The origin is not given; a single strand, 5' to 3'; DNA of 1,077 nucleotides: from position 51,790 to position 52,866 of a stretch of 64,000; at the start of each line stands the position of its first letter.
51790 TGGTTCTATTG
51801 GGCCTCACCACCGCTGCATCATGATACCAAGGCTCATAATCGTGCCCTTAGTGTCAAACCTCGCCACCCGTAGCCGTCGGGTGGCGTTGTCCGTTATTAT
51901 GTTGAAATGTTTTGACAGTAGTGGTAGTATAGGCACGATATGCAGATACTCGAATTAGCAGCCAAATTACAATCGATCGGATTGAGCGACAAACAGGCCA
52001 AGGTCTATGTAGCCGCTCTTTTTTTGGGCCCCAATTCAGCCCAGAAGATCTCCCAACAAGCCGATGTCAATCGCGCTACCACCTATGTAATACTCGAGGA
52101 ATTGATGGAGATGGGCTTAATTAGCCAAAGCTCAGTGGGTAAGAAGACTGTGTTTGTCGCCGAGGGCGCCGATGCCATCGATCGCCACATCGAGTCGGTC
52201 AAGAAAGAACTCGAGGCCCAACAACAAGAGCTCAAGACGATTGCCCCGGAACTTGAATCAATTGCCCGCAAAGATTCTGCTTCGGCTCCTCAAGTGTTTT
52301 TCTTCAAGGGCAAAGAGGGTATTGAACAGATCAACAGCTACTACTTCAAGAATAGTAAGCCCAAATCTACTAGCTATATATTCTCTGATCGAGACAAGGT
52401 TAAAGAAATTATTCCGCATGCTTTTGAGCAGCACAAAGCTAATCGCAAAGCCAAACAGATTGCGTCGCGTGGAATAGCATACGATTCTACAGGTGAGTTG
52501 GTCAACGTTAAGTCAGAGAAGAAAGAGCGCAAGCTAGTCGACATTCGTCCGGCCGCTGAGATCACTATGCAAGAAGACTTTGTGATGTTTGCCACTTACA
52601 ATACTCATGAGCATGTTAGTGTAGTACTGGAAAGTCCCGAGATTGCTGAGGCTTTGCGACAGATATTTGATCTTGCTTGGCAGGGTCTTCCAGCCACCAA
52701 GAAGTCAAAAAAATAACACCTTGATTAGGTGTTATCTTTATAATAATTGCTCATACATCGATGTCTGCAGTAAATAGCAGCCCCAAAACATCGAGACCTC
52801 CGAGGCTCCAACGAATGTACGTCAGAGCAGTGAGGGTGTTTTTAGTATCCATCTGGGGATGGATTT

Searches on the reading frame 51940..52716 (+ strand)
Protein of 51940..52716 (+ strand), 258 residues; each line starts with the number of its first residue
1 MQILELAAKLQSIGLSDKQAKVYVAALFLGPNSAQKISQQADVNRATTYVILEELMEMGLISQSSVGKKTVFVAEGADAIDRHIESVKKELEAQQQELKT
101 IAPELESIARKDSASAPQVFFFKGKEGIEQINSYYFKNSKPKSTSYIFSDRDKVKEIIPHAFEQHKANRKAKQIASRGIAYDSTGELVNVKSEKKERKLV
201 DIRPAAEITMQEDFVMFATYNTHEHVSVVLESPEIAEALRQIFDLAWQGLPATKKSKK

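Call 5: search_protein_families(library=pfam, proteins=[window:51940-52716:+], max_evalue=0.1)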
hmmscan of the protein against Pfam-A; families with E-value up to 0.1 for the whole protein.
window:51940-52716:+ (258 aa): 7 families
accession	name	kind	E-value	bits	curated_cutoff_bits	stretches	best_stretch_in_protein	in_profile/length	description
PF01978.25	TrmB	-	4.5e-12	46.1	25.6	1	10-73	1-63/68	Sugar-specific transcriptional regulator TrmB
PF24033.1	DUF7342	-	4.7e-06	27.1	31.6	1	25-101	11-85/150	Family of unknown function (DUF7342)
PF09339.16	HTH_IclR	-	0.0027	17.9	22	1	33-63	20-50/52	IclR helix-turn-helix domain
PF21248.3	SoFic-like_C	-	0.0079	16.8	27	1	35-73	34-72/76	Protein adenylyltransferase SoFic-like, C-terminal domain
PF22905.2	Hydro_N_hd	-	0.01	16.2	27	1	76-110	71-107/195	Hydrolase N-terminal helical domain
PF16515.11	HIP1_clath_bdg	-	0.048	14.5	28.8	0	83-114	53-84/99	Clathrin-binding domain of Huntingtin-interacting protein 1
PF25213.1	HVO_A0261_N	-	0.063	13.6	35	0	24-67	17-58/86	HVO_A0261 N-terminal domain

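Call 6: search_protein_families(library=ncbifam, proteins=[window:51940-52716:+], max_evalue=0.1)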
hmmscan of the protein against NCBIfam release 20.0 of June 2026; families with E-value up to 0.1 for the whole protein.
window:51940-52716:+ (258 aa): 9 families
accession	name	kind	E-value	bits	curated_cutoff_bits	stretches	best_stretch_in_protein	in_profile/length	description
TIGR01884.1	cas_HTH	subfamily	0.0002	20.8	60.2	1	1-68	126-194/202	CRISPR-associated CARF protein Csa3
NF047390.1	TransRegTrmBL1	equivalog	0.00075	18.6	650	1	5-125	5-119/341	HTH-type sugar sensing transcriptional regulator TrmBL1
NF040851.1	tran_reg_TrmB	equivalog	0.001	18.3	600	1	5-102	6-105/338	HTH-type sugar-sensing transcriptional regulator TrmB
NF040939.2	trans_reg_lrs14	equivalog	0.0024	17.9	90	1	14-65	18-70/103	Lrs14 family HTH-type transcriptional regulator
NF053606.1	Sta1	subfamily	0.0052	16.9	80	1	14-67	17-70/100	Sta1 family transcriptional regulator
NF010018.0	PRK13495.1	equivalog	0.0083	16.3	243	1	13-98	31-121/159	chemoreceptor glutamine deamidase CheD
NF003210.0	PRK04172.1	equivalog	0.027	13.3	350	1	15-201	4-190/496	phenylalanine--tRNA ligase subunit alpha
NF006811.0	PRK09333.1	equivalog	0.037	13.6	156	1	36-100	86-148/150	30S ribosomal protein S19e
NF007339.0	PRK09834.1-1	equivalog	0.061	12.6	299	1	30-69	37-76/271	DNA-binding transcriptional regulator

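Call 61: find_homologous_proteins(query=window:51940-52716:+, max_evalue=1e-20)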
Query window:51940-52716:+ (258 aa): 158 proteins with E <= 1e-20 among 1268 candidates; the best 120 are listed.
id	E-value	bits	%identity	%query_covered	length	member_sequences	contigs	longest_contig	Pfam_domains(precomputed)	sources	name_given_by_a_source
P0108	2.7e-152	523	97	100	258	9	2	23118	PF01978.26,PF24033.2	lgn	-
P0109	9.6e-105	367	66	99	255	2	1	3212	PF01978.26,PF24033.2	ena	-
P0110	1.1e-102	361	64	98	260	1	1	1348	PF01978.26,PF24033.2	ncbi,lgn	-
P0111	4.0e-102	359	65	98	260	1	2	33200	PF01978.26,PF24033.2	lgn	-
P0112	1.3e-97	344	61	100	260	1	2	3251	PF01978.26,PF24033.2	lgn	-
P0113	1.4e-83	298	59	96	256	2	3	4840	PF01978.26,PF24033.2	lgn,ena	-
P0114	3.8e-81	290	58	96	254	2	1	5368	PF01978.26,PF24033.2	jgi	jgi:sugar-specific transcriptional regulator TrmB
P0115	8.4e-79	283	56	96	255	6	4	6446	PF01978.26,PF24033.2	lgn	-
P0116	6.4e-66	240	49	96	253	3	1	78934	PF01978.26,PF24033.2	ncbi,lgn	-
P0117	6.1e-64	234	49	100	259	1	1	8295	PF01978.26,PF24033.2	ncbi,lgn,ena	-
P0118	2.4e-63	232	47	96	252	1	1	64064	PF01978.26,PF24033.2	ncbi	-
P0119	3.9e-63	231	47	97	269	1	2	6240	PF01978.26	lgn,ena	-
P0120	4.9e-63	231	48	96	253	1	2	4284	PF01978.26,PF24033.2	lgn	-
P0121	8.3e-63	230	48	96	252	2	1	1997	PF01978.26,PF24033.2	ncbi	-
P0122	1.6e-62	229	48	96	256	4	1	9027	PF01978.26,PF24033.2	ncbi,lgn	-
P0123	4.8e-62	228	47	96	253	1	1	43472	PF01978.26,PF24033.2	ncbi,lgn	-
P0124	5.9e-62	227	49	96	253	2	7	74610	PF01978.26,PF24033.2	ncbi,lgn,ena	-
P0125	2.9e-61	225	47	96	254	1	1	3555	PF01978.26,PF24033.2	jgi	-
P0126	2.2e-60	222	44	99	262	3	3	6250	PF01978.26,PF24033.2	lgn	-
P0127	2.6e-60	222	46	96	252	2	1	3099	PF01978.26,PF24033.2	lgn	-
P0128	3.4e-60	222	47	96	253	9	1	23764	PF01978.26,PF24033.2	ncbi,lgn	-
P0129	5.1e-60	221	46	97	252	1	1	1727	PF01978.26,PF24033.2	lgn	-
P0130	7.1e-60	221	47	96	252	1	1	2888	PF01978.26,PF24033.2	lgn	-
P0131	9.0e-60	220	47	96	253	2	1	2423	PF01978.26,PF24033.2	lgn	-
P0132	2.5e-59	219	46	97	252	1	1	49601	PF01978.26,PF24033.2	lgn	-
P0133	4.2e-59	218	47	97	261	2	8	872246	PF01978.26,PF24033.2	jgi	jgi:HTH-type transcriptional regulator, sugar sensing transcriptional regulator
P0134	6.7e-59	217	46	97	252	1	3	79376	PF01978.26,PF24033.2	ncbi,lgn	-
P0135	8.5e-59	217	49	96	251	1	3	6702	PF01978.26,PF24033.2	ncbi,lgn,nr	ncbi:MAG TPA: helix-turn-helix domain-containing protein [Candidatus Saccharimonadales bacterium]|nr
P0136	1.0e-58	217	47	96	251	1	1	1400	PF01978.26,PF24033.2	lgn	-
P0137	1.4e-58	216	48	96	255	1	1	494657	PF01978.26,PF24033.2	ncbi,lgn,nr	ncbi:hypothetical protein EPO04_03495 [Patescibacteria group bacterium]|nr:MAG: hypothetical protein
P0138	1.5e-58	216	44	96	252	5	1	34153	PF01978.26,PF24033.2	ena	-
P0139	7.3e-58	214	46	96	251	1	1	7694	PF01978.26,PF24033.2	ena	-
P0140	7.3e-58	214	45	96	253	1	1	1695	PF01978.26,PF24033.2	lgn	-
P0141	7.6e-58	214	46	96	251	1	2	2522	PF01978.26,PF24033.2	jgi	jgi:sugar-specific transcriptional regulator TrmB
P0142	7.8e-58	214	46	96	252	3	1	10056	PF01978.26,PF24033.2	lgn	-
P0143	2.3e-57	212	46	96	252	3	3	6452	PF01978.26,PF24033.2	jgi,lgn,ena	-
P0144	2.9e-57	212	45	98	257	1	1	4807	PF01978.26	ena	-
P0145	4.7e-57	211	46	96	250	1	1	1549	PF01978.26,PF24033.2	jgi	jgi:sugar-specific transcriptional regulator TrmB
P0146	1.6e-56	210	46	97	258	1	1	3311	PF01978.26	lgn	-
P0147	1.8e-56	210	46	97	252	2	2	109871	PF01978.26,PF24033.2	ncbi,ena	-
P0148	1.9e-56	209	45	96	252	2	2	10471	PF01978.26,PF24033.2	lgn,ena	-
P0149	2.2e-56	209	45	96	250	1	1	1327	PF01978.26,PF24033.2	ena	-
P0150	3.1e-56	209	46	96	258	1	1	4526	PF01978.26,PF24033.2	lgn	-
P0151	3.5e-56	209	46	97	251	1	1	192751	PF01978.26,PF24033.2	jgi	jgi:sugar-specific transcriptional regulator TrmB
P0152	4.3e-56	208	46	97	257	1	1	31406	PF01978.26,PF24033.2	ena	-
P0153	4.6e-56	208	45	96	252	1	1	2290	PF01978.26,PF24033.2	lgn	-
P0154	9.0e-56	207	44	97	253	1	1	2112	PF01978.26,PF24033.2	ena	-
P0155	1.1e-55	207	46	96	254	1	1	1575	PF01978.26,PF24033.2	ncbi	-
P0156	1.2e-55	207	44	96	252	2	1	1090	PF01978.26,PF24033.2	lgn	-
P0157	1.3e-55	207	47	96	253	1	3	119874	PF01978.26,PF24033.2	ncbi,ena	-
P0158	1.8e-55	206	43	96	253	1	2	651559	PF01978.26,PF24033.2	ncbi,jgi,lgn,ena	jgi:sugar-specific transcriptional regulator TrmB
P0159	1.9e-55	206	46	96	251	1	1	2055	PF01978.26,PF24033.2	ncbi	-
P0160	3.3e-55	205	45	96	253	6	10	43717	PF01978.26,PF24033.2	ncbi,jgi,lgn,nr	ncbi:MAG: HTH-type transcriptional regulator, sugar sensing transcriptional regulator [Patescibacter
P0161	3.5e-55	205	44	96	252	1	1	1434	PF01978.26,PF24033.2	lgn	-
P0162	4.1e-55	205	45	96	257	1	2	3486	PF01978.26,PF24033.2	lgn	-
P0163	4.4e-55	205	43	96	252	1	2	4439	PF01978.26,PF24033.2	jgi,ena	jgi:sugar-specific transcriptional regulator TrmB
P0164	5.6e-55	205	44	96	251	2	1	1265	PF01978.26,PF24033.2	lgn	-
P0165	7.2e-55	204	45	97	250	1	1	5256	PF01978.26,PF24033.2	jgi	jgi:sugar-specific transcriptional regulator TrmB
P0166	1.1e-54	204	43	96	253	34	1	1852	PF01978.26,PF24033.2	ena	-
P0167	1.2e-54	204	45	96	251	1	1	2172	PF01978.26,PF24033.2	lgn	-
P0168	1.3e-54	203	44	96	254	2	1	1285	PF01978.26,PF24033.2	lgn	-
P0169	1.3e-54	203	45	96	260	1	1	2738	PF01978.26,PF24033.2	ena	-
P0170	1.3e-54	203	44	96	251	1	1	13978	PF01978.26,PF24033.2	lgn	-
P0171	1.3e-54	203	43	96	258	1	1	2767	PF01978.26,PF24033.2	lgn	-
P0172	1.7e-54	203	43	96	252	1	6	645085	PF01978.26,PF24033.2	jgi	jgi:sugar-specific transcriptional regulator TrmB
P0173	2.3e-54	203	43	97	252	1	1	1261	PF01978.26,PF24033.2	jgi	jgi:sugar-specific transcriptional regulator TrmB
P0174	2.4e-54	203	43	96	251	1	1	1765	PF01978.26,PF24033.2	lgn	-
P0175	3.2e-54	202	46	96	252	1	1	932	PF01978.26,PF24033.2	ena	-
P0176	4.2e-54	202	43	100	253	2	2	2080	PF01978.26,PF24033.2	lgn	-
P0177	4.4e-54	202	43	96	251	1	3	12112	PF01978.26,PF24033.2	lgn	-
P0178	4.6e-54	202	46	96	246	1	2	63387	PF01978.26,PF24033.2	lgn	-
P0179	4.9e-54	202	44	96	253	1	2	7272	PF01978.26,PF24033.2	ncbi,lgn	-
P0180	5.5e-54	201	44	96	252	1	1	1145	PF01978.26,PF24033.2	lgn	-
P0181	5.8e-54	201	45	96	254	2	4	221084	PF01978.26,PF24033.2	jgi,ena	-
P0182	5.9e-54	201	44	96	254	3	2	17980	PF01978.26,PF24033.2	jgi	jgi:sugar-specific transcriptional regulator TrmB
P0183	6.0e-54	201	46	96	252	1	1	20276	PF01978.26,PF24033.2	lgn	-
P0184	6.1e-54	201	45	96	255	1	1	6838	PF01978.26,PF24033.2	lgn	-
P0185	6.5e-54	201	43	97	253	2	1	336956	PF01978.26,PF24033.2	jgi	-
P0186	7.8e-54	201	44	96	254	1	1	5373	PF01978.26,PF24033.2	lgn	-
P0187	9.1e-54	201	42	96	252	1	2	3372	PF01978.26,PF24033.2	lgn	-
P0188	1.0e-53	201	45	96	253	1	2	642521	PF01978.26,PF24033.2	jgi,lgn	jgi:sugar-specific transcriptional regulator TrmB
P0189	1.2e-53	200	42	97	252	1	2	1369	PF01978.26,PF24033.2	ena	-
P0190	1.4e-53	200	45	96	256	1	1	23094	PF01978.26,PF24033.2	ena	-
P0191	1.6e-53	200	42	96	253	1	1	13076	PF01978.26,PF24033.2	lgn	-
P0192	1.7e-53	200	41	100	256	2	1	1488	PF01978.26,PF24033.2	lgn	-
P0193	1.7e-53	200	41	98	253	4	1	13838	PF01978.26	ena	-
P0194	1.8e-53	200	42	96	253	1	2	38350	PF01978.26,PF24033.2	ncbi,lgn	-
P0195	1.9e-53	200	42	97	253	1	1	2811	PF01978.26,PF24033.2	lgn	-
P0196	2.3e-53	199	42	98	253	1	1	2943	PF01978.26,PF24033.2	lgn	-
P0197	2.7e-53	199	43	96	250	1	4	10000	PF01978.26,PF24033.2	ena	-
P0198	2.7e-53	199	43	96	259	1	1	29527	PF01978.26,PF24033.2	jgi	jgi:sugar-specific transcriptional regulator TrmB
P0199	2.9e-53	199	45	96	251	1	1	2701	PF01978.26,PF24033.2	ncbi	-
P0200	3.2e-53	199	44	96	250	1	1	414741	PF01978.26,PF24033.2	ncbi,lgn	-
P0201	3.3e-53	199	43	96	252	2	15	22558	PF01978.26,PF24033.2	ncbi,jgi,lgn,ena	-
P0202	3.5e-53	199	43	96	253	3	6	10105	PF01978.26,PF24033.2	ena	-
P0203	3.9e-53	199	43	96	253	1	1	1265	PF01978.26,PF24033.2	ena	-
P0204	3.9e-53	199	44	96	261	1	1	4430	PF01978.26,PF24033.2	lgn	-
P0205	4.1e-53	199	43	96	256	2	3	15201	PF01978.26,PF24033.2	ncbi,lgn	-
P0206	4.3e-53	198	43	97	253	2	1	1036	PF01978.26,PF24033.2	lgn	-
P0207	4.3e-53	198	41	97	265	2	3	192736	PF01978.26,PF24033.2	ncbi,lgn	-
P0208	4.5e-53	198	45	96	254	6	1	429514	PF01978.26,PF24033.2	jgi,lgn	jgi:sugar-specific transcriptional regulator TrmB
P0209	4.6e-53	198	41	96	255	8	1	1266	PF01978.26,PF24033.2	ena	-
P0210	4.6e-53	198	43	95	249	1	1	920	PF01978.26,PF24033.2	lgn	-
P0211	5.4e-53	198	45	96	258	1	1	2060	PF01978.26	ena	-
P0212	5.9e-53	198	42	97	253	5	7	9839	PF01978.26,PF24033.2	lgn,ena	-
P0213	6.0e-53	198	44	99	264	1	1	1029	PF01978.26,PF24033.2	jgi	jgi:sugar-specific transcriptional regulator TrmB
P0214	6.3e-53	198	44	96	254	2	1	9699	PF01978.26,PF24033.2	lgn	-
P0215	1.0e-52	197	43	96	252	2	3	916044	PF01978.26,PF24033.2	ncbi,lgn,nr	ncbi:hypothetical protein IPM44_03380 [bacterium]|nr:MAG: hypothetical protein IPM44_03380 [bacteriu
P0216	1.0e-52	197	43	96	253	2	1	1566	PF01978.26,PF24033.2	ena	-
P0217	1.0e-52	197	44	96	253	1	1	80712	PF01978.26,PF24033.2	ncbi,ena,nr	ncbi:MAG: helix-turn-helix domain-containing protein [Candidatus Spechtbacterales bacterium]|nr:heli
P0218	1.2e-52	197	44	96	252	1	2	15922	PF01978.26,PF24033.2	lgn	-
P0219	1.2e-52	197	44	96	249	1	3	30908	PF01978.26,PF24033.2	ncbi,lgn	-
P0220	1.2e-52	197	41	96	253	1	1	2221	PF01978.26,PF24033.2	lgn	-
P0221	1.3e-52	197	41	96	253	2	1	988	PF01978.26,PF24033.2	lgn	-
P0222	1.7e-52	197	43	97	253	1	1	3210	PF01978.26,PF24033.2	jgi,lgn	jgi:sugar-specific transcriptional regulator TrmB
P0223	2.0e-52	196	43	96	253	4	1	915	PF01978.26,PF24033.2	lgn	-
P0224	3.2e-52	196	47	96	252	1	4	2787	PF01978.26,PF24033.2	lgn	-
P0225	3.7e-52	195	43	96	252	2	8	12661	PF01978.26,PF24033.2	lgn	-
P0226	4.6e-52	195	44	96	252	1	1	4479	PF01978.26,PF24033.2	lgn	-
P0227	4.8e-52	195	44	96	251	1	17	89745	PF01978.26,PF24033.2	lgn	-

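Call 62: find_encoding_contigs(protein=P0111, flank=4000, max_places=2)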
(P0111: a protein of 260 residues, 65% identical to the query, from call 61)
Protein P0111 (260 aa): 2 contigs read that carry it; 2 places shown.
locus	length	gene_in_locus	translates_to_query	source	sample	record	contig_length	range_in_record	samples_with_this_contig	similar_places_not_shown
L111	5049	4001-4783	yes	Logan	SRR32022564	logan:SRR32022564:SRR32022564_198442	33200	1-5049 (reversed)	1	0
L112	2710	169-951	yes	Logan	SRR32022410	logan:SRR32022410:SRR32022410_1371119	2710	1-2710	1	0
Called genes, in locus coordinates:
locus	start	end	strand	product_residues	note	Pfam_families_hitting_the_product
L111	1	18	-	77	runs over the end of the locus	-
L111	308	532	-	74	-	-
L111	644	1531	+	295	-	PF01149:Fapy_DNA_glyco, PF06831:H2TH, PF06827:zf-FPG_IleRS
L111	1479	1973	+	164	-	PF00702:Hydrolase, PF13419:HAD_2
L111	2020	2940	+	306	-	PF06144:DNA_pol3_delta, PF21694:DNA_pol3_delta_C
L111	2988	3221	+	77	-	-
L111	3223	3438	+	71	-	-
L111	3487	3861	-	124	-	PF01649:Ribosomal_S20p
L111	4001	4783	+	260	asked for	PF01978:TrmB, PF24033:DUF7342 (weak)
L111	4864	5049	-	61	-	?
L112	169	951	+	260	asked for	PF01978:TrmB, PF24033:DUF7342 (weak)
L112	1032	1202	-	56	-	-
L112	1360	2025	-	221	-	PF13302:Acetyltransf_3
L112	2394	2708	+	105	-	?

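Call 63: find_encoding_contigs(protein=P0116, flank=4000, max_places=2)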
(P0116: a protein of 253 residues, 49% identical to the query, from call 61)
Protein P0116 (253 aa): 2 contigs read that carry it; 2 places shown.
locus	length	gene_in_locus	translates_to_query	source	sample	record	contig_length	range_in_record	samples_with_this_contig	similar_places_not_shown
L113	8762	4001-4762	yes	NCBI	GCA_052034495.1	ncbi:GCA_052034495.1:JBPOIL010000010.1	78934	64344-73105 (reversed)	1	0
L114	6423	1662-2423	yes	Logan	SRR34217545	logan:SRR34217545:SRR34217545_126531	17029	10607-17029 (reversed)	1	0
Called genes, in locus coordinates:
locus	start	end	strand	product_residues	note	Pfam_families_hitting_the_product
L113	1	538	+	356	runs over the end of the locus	PF10432:bact-PGI_C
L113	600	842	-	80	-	-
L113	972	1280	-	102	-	-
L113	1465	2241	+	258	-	PF01978:TrmB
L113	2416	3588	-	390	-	-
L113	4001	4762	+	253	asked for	PF01978:TrmB, PF24033:DUF7342 (weak)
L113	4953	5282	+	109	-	-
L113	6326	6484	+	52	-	-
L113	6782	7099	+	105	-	-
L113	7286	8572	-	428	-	PF19289:PmbA_TldD_3rd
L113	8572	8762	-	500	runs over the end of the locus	PF01523:PmbA_TldD_1st (weak), PF19289:PmbA_TldD_3rd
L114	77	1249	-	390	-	-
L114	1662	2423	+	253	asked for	PF01978:TrmB, PF24033:DUF7342 (weak)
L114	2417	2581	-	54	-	-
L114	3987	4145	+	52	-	-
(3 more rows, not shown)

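Call 64: find_encoding_contigs(protein=P0137, flank=4000, max_places=2)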
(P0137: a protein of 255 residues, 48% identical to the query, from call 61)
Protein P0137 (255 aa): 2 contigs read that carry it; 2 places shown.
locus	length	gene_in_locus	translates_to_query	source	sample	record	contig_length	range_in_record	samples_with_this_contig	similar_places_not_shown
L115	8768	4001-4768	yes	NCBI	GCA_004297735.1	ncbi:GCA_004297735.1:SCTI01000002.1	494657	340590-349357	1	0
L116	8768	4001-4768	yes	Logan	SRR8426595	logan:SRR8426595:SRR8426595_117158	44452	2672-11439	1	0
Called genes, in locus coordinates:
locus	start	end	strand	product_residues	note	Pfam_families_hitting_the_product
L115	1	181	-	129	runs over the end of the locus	PF08818:DUF1801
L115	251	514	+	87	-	PF13376:OmdA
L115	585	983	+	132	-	PF07883:Cupin_2, PF02311:AraC_binding (weak)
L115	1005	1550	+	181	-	-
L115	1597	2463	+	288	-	PF00005:ABC_tran, PF13304:AAA_21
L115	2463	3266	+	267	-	PF12679:ABC2_membrane_2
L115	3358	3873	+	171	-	-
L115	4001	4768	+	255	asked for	PF01978:TrmB, PF24033:DUF7342 (weak)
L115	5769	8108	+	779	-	PF09364:XFP_N, PF03894:XFP, PF09363:XFP_C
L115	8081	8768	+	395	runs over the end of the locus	PF00871:Acetate_kinase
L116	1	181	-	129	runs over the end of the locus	PF08818:DUF1801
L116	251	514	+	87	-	PF13376:OmdA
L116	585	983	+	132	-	PF07883:Cupin_2, PF02311:AraC_binding (weak)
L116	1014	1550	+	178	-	-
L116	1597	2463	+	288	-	PF00005:ABC_tran, PF13304:AAA_21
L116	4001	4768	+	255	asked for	PF01978:TrmB, PF24033:DUF7342 (weak)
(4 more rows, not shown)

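Call 65: find_encoding_contigs(protein=P0113, flank=4000, max_places=3)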
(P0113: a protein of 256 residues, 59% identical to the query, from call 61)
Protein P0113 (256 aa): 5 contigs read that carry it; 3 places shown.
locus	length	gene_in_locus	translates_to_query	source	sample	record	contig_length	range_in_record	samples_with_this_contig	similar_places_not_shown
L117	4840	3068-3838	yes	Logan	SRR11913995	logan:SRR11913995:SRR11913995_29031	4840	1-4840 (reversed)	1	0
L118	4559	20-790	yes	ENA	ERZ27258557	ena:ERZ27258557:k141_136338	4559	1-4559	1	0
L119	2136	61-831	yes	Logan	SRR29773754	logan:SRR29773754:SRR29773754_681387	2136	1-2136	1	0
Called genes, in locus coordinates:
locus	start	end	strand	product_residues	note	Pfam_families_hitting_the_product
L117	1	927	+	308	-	?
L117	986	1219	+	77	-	-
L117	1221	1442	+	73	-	-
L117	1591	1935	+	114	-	-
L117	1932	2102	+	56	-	-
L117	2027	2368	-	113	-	PF01649:Ribosomal_S20p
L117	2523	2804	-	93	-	-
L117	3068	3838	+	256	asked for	PF01978:TrmB, PF24033:DUF7342 (weak)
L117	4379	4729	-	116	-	-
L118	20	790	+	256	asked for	PF01978:TrmB, PF24033:DUF7342 (weak)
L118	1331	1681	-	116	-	-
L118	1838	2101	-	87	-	-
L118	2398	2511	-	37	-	-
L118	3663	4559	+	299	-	?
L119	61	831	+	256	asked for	PF01978:TrmB, PF24033:DUF7342 (weak)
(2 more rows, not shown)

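Call 87: search_protein_families(library=pfam, proteins=[L122:5313-5849:-, L122:6087-6245:+, L122:6392-6619:+, L118:1331-1681:-, L118:1838-2101:-], max_evalue=0.1)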
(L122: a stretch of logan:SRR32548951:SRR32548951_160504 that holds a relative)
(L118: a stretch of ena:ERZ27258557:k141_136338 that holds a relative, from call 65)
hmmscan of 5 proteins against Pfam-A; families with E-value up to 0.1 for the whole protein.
L122:5313-5849:- (178 aa): 1 family
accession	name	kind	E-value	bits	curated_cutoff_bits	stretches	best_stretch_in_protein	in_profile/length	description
PF07173.17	GRDP-like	-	0.0014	19.7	22.7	1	44-103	79-143/143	Glycine-rich domain-containing protein-like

L122:6087-6245:+ (52 aa): 0 families

L122:6392-6619:+ (75 aa): 0 families

L118:1331-1681:- (116 aa): 1 family
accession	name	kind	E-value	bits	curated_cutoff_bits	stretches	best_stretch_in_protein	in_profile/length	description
PF02132.21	RecR_ZnF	-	0.062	13.6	22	0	70-79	2-11/21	RecR, Cys4-zinc finger domain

L118:1838-2101:- (87 aa): 1 family
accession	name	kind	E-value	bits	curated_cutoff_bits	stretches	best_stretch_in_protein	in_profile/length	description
PF09403.15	FadA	-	0.071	14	28.5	1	11-54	29-73/99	Adhesion protein FadA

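Call 88: search_protein_families(library=padloc, proteins=[L122:5313-5849:-, L122:6087-6245:+, L122:6392-6619:+, window:51940-52716:+], max_evalue=0.1)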
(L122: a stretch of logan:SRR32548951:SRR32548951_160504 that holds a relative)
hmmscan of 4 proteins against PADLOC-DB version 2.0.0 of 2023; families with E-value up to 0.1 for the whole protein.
L122:5313-5849:- (178 aa): 0 families

L122:6087-6245:+ (52 aa): 0 families

L122:6392-6619:+ (75 aa): 0 families

window:51940-52716:+ (258 aa): 11 families
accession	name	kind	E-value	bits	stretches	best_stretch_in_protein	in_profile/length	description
PDLC01858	CARF3--CARF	-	2.1e-06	25.8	1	9-67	136-193/204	-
PDLC01849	CARF3--CARF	-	7.8e-06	23.7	1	12-64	133-184/197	-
PDLC01044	Csa3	-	1.7e-05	22.8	1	12-65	131-183/194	Type I-A associated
PDLC01863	CARF3--CARF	-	2.8e-05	21.9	1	13-70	115-171/182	-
PDLC01434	CasR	-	0.00011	20.1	1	11-69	122-179/191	"CAS-I,CAS-II,CAS-III,CAS-IV,CAS-V,CAS-VI; associated_signaling"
PDLC01268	CasR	-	0.00029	18.9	1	10-69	117-173/179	"CAS-I,CAS-II,CAS-III,CAS-IV,CAS-V,CAS-VI; associated_signaling"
PDLC01438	Csa3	-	0.0015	16.7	1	16-150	146-223/305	"CAS-I,CAS-II,CAS-III,CAS-IV,CAS-V,CAS-VI; associated_signaling"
PDLC01848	CARF3--CARF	-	0.0043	14.7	1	24-65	143-183/197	-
PDLC04368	PDC-M05A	-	0.0047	14.8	1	16-98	12-96/201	-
PDLC03963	SoFic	-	0.0065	13.9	1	17-75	292-352/361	-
PDLC01857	CARF3--CARF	-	0.017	12.8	1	7-73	121-185/201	-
